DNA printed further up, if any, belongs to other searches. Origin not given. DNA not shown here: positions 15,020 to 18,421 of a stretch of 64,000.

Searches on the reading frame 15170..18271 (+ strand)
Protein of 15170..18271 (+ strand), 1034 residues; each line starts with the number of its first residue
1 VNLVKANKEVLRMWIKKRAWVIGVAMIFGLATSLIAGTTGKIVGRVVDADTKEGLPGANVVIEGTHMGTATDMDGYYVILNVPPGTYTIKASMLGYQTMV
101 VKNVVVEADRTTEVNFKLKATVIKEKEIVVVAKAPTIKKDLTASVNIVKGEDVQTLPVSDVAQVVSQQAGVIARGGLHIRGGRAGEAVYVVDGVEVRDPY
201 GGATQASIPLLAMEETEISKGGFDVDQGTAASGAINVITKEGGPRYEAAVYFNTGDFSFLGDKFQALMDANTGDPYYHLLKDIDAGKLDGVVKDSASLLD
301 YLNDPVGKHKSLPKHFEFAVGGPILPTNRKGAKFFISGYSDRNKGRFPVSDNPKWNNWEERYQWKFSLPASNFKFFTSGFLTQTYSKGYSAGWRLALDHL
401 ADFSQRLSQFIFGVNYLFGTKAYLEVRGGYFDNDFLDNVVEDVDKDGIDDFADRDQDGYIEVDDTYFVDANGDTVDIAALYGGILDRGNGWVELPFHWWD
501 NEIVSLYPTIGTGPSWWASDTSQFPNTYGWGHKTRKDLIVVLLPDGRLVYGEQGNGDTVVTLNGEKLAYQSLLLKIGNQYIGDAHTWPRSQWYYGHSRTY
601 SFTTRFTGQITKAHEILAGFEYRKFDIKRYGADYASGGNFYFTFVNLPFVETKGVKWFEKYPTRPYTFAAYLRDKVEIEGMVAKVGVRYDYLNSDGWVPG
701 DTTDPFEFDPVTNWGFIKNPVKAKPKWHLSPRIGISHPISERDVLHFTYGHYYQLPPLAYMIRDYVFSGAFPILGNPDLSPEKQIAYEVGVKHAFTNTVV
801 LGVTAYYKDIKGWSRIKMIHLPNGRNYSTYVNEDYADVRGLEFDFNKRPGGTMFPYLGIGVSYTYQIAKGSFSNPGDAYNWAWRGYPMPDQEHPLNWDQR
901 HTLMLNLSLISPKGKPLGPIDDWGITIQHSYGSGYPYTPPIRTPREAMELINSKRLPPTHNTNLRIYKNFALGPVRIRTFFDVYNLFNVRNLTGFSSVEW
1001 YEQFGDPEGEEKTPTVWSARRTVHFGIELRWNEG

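Call 51: search_protein_families(library=pfam, proteins=[window:15170-18271:+], max_evalue=0.00001)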
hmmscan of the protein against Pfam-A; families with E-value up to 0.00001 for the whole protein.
window:15170-18271:+ (1034 aa): 5 families
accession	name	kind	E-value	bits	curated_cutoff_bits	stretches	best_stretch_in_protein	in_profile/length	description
PF00593.30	TonB_dep_Rec_b-barrel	-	8.6e-26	92.2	27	1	561-986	79-436/436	TonB dependent receptor-like, beta-barrel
PF13715.12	CarbopepD_reg_2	-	7.5e-23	80.8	32.2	1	42-130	1-88/88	CarboxypepD_reg-like domain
PF13620.12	CarboxypepD_reg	-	2e-20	73.4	32.3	1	42-119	2-82/82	Carboxypeptidase regulatory-like domain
PF14905.12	OMP_b-brl_3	-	2.2e-10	40.6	27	1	595-885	52-316/408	Outer membrane protein beta-barrel family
PF07715.20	Plug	-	6.1e-09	36.8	23.9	1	138-234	2-106/107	TonB-dependent Receptor Plug Domain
